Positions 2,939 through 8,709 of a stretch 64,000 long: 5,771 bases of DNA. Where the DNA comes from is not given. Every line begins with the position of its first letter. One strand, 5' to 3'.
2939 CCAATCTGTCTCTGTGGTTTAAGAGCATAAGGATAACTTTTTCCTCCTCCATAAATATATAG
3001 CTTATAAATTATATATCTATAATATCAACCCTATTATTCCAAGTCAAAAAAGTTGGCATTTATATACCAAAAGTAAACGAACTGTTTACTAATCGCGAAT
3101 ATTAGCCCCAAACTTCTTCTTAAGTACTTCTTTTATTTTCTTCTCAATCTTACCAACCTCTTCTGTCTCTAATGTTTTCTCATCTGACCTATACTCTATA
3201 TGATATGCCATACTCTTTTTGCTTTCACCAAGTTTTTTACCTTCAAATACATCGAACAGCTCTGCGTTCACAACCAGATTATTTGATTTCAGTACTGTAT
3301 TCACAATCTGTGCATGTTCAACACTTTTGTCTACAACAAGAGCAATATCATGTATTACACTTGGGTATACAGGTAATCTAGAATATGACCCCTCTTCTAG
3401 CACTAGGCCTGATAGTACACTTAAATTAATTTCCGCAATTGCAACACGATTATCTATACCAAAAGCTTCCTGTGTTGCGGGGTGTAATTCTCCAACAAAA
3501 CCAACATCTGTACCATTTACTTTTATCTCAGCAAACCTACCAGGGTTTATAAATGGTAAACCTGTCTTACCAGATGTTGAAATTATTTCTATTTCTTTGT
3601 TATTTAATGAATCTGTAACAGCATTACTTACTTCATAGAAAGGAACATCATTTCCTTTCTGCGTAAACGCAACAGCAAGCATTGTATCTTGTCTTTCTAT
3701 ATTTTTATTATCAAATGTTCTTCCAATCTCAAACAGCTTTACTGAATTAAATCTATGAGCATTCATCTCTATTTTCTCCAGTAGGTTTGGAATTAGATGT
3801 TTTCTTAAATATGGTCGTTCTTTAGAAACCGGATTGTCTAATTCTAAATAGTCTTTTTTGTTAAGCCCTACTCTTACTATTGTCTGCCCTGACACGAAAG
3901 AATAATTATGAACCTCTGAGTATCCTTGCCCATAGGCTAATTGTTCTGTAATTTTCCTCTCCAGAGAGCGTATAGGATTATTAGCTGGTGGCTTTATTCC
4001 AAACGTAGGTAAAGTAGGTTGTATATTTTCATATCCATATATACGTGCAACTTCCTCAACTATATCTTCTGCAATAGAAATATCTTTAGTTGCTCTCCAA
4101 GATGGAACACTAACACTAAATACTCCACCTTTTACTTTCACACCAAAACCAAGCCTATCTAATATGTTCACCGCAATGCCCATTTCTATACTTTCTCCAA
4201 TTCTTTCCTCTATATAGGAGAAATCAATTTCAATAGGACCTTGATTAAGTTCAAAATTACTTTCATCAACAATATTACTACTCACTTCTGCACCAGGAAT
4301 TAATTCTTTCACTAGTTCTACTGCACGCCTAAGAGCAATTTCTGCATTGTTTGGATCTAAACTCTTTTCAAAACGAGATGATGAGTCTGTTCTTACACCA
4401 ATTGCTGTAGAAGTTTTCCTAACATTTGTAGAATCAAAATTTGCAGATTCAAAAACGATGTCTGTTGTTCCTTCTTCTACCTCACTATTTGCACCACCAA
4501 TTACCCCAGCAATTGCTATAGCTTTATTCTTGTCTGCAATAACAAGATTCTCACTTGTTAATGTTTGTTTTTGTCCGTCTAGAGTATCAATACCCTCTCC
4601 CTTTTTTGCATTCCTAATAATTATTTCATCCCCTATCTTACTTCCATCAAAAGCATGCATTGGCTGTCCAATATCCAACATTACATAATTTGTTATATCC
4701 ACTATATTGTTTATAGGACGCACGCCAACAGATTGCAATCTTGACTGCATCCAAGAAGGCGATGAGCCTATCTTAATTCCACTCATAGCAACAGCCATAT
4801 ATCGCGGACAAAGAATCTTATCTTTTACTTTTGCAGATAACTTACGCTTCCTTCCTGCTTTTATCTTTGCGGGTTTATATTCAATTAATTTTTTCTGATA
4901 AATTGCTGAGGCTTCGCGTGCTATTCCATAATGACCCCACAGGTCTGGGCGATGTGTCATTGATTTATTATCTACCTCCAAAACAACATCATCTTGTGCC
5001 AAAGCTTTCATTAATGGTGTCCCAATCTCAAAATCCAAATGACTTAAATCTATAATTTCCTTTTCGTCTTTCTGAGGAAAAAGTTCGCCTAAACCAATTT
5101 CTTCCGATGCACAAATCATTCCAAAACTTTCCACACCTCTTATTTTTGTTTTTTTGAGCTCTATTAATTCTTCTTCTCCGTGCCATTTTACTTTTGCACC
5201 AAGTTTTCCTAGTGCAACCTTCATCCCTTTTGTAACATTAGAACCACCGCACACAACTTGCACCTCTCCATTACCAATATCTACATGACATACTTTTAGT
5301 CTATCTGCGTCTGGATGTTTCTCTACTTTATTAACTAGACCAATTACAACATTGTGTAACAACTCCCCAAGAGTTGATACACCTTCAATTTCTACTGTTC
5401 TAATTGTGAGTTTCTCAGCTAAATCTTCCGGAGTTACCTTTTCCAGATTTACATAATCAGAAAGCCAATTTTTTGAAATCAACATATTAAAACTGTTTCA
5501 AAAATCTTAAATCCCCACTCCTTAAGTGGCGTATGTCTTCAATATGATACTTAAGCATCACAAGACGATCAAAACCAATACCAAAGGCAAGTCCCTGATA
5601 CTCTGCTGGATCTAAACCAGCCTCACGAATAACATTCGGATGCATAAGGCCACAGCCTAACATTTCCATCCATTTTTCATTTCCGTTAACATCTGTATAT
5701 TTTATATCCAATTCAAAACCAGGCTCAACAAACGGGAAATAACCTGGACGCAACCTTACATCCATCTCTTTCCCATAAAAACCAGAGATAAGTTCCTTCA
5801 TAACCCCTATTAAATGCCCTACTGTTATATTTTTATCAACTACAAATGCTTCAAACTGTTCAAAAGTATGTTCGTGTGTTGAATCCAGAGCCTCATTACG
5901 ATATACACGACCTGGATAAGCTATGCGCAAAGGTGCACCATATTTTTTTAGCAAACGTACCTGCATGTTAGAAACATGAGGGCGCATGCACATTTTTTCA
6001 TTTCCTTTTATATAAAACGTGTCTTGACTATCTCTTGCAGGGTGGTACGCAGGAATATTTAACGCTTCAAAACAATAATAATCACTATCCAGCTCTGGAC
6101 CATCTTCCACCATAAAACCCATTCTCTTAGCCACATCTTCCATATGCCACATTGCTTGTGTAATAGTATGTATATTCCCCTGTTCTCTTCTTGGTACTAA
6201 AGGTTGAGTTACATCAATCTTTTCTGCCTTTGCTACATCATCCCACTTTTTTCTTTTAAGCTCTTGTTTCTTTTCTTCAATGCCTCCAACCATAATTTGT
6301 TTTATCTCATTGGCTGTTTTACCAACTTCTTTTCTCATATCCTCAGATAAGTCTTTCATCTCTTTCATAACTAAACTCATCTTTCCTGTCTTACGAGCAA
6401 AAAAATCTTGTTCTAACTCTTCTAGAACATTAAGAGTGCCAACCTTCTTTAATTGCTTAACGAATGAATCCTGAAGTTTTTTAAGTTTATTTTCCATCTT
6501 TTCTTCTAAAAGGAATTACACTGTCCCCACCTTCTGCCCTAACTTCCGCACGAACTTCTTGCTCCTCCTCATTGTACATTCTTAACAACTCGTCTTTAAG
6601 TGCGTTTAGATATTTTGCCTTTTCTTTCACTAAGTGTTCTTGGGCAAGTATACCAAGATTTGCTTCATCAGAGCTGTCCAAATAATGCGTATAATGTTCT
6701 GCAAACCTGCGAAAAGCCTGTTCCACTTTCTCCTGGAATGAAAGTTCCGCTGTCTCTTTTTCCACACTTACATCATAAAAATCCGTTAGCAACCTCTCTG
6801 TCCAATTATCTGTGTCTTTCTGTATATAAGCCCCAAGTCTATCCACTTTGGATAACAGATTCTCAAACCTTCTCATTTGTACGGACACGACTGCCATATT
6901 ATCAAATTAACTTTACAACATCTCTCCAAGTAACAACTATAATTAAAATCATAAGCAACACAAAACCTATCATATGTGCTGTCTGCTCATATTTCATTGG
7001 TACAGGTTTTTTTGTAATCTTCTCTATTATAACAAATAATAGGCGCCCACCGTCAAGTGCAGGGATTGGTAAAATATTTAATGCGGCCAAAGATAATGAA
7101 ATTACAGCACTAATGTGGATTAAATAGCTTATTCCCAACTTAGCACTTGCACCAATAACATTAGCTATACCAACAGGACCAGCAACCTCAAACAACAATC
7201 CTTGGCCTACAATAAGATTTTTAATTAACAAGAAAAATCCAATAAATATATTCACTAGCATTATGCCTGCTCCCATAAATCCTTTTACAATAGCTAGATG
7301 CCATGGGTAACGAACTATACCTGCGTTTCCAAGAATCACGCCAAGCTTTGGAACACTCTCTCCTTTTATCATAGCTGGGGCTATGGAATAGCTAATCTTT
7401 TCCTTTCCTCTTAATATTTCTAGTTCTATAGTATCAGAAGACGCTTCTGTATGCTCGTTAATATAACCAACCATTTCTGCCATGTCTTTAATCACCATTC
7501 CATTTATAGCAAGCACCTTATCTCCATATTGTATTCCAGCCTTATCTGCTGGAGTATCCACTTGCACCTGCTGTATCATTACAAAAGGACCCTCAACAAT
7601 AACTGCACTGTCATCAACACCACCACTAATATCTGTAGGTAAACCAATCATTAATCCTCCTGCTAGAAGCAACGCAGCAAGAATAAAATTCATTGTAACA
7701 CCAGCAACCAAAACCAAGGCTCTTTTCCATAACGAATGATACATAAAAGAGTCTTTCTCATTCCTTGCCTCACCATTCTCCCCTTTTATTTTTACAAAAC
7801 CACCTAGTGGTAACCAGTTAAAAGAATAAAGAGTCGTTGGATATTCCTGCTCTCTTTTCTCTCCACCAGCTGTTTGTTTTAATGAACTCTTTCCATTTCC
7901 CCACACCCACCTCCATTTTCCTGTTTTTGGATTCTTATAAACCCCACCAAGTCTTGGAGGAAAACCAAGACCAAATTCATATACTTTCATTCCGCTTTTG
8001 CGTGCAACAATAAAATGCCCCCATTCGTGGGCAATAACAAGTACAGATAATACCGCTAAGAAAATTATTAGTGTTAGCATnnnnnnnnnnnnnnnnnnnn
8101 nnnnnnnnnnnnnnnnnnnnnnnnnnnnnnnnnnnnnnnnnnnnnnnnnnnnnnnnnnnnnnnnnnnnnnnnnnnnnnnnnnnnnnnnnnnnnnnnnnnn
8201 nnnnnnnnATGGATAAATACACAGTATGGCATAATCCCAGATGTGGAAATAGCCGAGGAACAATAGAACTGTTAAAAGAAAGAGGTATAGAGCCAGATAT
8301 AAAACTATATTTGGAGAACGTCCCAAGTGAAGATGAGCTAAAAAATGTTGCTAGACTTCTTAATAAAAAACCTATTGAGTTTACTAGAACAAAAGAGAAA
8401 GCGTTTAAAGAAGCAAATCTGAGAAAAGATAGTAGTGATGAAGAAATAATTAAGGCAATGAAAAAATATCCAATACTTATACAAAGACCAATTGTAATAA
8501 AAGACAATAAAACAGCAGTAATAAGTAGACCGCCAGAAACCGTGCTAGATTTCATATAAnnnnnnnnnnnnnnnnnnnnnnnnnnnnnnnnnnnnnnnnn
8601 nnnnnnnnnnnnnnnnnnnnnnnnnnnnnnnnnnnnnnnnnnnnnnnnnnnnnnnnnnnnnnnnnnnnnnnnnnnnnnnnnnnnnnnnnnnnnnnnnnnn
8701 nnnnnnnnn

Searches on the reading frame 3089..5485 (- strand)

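Call 8: search_protein_families(library=pfam, proteins=[window:3089-5485:-], max_evalue=0.001)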
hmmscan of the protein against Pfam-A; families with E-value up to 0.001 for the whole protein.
window:3089-5485:- (798 aa): 5 families
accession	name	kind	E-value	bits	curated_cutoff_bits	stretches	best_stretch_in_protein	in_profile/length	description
PF03483.22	B3_4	-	2.4e-67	226.3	29.3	1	226-395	2-172/174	B3/4 domain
PF17759.6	tRNA_synthFbeta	-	1.7e-42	145.7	22.4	1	488-688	1-214/214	Phenylalanyl tRNA synthetase beta chain CLM domain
PF03147.19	FDX-ACB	-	3.6e-26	91.9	31.1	1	705-797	1-94/94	Ferredoxin-fold anticodon binding domain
PF01588.26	tRNA_bind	-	1.5e-18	67.1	27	1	46-143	1-83/96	Putative tRNA binding domain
PF03484.21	B5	-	7.5e-18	64.9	28.6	1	418-485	1-67/67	tRNA synthetase B5 domain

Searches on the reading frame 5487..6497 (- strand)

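Call 8: search_protein_families(library=pfam, proteins=[window:5487-6497:-], max_evalue=0.001)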
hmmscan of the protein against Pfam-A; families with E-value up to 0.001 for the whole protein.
window:5487-6497:- (336 aa): 2 families
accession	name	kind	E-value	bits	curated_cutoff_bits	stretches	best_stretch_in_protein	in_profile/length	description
PF01409.25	tRNA-synt_2d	-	1.4e-84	283.9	19.8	1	94-336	2-246/246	tRNA synthetases class II core domain (F)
PF02912.23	Phe_tRNA-synt_N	-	2.1e-12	47.2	22.3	1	21-85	2-65/69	Aminoacyl tRNA synthetase class II, N-terminal domain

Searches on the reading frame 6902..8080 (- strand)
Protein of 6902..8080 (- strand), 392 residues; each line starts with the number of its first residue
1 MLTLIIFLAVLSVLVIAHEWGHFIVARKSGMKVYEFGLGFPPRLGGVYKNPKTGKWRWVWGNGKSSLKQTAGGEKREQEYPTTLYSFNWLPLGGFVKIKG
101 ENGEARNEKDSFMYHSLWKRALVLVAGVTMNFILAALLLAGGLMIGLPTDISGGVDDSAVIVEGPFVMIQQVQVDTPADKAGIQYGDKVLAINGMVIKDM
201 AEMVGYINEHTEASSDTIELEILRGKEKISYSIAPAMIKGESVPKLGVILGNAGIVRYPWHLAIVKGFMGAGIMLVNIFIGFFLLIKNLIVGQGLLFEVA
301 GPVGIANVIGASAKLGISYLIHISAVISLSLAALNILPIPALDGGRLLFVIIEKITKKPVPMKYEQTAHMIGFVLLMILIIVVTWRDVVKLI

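Call 8: search_protein_families(library=pfam, proteins=[window:6902-8080:-], max_evalue=0.001)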
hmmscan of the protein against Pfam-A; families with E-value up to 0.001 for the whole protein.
window:6902-8080:- (392 aa): 4 families
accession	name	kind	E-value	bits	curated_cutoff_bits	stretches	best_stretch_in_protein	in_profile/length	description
PF02163.28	Peptidase_M50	-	7.8e-49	166.4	27.2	2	82-379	46-221/221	Peptidase family M50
PF13180.12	PDZ_2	-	1.8e-11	44.6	27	1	166-233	13-78/80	PDZ domain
PF17820.7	PDZ_6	-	3.1e-09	36.9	27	1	169-210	2-43/54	PDZ domain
PF00595.29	PDZ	-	1.3e-06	29.2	23.2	1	151-203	16-63/81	PDZ domain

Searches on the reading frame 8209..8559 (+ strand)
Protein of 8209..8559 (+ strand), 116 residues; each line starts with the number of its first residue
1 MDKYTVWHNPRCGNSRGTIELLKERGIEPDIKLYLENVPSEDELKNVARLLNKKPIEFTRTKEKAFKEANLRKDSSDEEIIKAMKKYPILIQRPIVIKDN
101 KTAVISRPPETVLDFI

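Call 90: search_protein_families(library=pfam, proteins=[window:8209-8559:+], max_evalue=0.01)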
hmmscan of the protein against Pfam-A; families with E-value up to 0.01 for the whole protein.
window:8209-8559:+ (116 aa): 1 family
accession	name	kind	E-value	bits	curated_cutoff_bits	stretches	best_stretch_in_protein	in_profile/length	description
PF03960.21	ArsC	-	1e-12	48.6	24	1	8-115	2-79/79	ArsC family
